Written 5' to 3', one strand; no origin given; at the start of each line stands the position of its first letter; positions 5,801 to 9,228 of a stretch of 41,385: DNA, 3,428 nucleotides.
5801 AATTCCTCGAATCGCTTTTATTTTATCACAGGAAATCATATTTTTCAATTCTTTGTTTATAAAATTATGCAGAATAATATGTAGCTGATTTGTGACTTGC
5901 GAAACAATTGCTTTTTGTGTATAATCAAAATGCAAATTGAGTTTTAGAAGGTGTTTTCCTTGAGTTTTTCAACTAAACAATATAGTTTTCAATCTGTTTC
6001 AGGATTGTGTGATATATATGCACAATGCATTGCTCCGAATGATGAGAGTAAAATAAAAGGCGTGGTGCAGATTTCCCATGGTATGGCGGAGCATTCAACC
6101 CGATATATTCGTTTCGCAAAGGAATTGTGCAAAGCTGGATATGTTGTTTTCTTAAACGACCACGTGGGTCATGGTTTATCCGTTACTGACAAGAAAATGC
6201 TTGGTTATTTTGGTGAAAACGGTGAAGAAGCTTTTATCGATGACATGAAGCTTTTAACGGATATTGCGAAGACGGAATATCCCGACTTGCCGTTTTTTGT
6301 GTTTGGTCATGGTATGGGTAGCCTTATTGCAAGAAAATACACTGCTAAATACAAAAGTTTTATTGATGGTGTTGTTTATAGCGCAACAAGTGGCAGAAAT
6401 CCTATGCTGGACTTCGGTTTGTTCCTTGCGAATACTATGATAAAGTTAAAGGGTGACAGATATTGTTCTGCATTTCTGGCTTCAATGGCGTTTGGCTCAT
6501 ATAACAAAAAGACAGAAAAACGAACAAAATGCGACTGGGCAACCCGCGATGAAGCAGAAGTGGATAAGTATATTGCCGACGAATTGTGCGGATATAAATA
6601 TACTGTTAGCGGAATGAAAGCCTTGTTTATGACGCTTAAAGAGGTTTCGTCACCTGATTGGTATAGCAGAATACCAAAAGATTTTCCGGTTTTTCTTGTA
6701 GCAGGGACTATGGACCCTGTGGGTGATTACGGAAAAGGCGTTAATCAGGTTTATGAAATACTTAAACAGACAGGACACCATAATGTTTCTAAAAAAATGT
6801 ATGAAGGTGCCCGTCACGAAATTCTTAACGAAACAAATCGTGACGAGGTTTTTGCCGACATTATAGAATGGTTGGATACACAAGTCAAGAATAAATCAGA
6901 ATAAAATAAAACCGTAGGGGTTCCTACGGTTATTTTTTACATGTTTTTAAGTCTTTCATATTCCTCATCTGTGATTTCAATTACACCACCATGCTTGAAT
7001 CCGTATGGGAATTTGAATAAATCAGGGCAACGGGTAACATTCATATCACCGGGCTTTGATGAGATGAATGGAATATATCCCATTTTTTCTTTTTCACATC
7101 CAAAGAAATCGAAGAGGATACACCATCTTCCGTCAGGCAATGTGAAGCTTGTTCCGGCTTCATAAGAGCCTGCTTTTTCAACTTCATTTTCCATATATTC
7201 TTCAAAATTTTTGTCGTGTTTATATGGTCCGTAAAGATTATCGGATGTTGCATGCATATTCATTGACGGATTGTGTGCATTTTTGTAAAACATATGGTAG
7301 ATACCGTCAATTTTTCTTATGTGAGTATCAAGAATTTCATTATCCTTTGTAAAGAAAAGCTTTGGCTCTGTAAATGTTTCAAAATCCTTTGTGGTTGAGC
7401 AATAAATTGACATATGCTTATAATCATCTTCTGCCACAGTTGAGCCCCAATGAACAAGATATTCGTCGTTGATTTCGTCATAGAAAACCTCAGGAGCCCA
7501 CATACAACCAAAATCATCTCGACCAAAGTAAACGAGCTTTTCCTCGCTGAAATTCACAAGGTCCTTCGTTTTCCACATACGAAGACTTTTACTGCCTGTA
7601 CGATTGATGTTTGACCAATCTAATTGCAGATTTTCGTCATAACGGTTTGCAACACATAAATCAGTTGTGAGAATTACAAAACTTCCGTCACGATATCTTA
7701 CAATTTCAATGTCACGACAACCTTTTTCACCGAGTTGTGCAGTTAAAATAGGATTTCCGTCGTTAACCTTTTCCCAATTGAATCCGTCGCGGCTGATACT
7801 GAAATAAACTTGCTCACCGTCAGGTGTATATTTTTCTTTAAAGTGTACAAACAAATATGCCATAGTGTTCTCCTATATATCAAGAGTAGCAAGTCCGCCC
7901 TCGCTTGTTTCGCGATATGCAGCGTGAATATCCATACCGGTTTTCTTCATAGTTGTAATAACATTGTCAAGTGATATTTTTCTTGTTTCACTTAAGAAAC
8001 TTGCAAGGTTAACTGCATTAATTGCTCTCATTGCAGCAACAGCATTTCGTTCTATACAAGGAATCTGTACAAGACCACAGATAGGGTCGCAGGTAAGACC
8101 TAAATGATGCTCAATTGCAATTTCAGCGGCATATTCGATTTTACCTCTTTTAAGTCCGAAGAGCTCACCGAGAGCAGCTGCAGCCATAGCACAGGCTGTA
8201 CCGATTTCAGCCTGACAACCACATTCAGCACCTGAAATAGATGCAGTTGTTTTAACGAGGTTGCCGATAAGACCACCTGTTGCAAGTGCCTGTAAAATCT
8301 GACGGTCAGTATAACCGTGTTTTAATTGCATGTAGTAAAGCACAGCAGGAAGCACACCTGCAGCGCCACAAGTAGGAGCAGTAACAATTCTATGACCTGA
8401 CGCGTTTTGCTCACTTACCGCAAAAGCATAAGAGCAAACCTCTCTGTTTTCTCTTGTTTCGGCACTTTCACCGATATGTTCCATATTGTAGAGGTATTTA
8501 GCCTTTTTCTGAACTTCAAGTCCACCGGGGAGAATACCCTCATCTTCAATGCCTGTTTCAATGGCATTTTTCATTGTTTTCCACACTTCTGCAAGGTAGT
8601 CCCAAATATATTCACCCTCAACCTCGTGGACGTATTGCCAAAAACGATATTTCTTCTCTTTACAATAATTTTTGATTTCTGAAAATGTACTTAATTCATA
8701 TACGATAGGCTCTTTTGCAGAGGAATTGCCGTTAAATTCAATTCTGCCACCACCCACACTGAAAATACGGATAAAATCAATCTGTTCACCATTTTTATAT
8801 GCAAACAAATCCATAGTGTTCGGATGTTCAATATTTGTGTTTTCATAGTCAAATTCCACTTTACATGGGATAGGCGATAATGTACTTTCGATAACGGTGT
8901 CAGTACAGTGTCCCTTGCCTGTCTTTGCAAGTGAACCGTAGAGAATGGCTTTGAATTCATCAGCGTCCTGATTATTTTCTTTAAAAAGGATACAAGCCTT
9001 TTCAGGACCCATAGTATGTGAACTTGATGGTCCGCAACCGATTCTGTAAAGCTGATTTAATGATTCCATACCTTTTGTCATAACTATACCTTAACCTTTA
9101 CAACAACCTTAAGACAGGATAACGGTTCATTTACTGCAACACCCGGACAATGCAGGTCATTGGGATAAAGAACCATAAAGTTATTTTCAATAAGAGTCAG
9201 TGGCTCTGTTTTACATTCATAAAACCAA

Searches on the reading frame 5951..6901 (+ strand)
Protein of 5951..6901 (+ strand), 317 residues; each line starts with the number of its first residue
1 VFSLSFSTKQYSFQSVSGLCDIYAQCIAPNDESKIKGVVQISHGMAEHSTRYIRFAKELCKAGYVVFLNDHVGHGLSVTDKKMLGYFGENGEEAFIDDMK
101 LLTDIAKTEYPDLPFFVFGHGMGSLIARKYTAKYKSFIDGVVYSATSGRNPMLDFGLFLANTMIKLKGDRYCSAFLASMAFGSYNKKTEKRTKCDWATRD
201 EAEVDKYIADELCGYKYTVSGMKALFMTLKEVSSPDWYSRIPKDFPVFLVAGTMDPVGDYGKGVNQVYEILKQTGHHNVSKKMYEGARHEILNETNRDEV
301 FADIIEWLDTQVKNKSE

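Call 18: search_protein_families(library=pfam, proteins=[window:5951-6901:+], max_evalue=0.00001)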
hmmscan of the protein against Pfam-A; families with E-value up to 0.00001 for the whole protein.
window:5951-6901:+ (317 aa): 2 families
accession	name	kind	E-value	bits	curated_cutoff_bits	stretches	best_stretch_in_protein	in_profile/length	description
PF12146.15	Hydrolase_4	-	1.1e-45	156.2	27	1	34-296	2-239/239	Serine aminopeptidase, S33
PF00561.26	Abhydrolase_1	-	3.3e-10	40.5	25.8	1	41-153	5-114/245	alpha/beta hydrolase fold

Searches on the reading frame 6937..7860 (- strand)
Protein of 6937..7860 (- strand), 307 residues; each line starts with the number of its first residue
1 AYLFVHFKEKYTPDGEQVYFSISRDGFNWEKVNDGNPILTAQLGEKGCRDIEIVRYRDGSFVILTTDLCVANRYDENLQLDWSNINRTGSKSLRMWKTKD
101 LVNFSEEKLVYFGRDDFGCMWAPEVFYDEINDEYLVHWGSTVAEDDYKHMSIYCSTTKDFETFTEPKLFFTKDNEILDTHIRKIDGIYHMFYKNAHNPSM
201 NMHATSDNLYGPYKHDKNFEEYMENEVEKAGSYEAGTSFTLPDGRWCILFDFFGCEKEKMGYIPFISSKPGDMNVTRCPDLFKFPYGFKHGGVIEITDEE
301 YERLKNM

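Call 18: search_protein_families(library=pfam, proteins=[window:6937-7860:-], max_evalue=0.00001)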
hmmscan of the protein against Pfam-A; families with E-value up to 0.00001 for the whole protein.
window:6937-7860:- (307 aa): 1 family
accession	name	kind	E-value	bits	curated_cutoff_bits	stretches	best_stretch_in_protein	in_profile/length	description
PF04616.20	Glyco_hydro_43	-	5.5e-06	26.4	32.2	0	90-178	32-123/288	Glycosyl hydrolases family 43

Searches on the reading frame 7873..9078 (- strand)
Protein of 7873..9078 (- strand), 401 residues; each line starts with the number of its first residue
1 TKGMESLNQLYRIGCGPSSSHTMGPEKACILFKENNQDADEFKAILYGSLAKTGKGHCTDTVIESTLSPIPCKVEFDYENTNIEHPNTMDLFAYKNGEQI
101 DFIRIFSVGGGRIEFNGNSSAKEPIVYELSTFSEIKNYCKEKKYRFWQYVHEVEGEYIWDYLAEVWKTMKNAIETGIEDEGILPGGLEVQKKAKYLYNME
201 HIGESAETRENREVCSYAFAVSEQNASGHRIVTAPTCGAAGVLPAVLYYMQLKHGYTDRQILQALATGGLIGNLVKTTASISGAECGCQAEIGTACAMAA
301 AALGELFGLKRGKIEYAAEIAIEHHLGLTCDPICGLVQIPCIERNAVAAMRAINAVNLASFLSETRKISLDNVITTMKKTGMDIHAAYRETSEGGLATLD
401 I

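Call 18: search_protein_families(library=pfam, proteins=[window:7873-9078:-], max_evalue=0.00001)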
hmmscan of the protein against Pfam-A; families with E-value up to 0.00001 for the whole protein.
window:7873-9078:- (401 aa): 2 families
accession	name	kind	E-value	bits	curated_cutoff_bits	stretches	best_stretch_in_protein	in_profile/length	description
PF03313.21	SDH_alpha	-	2.5e-77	260.5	26.4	1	154-397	22-260/260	Serine dehydratase alpha chain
PF03315.21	SDH_beta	-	3.7e-20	73.2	26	1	6-63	1-64/155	Serine dehydratase beta chain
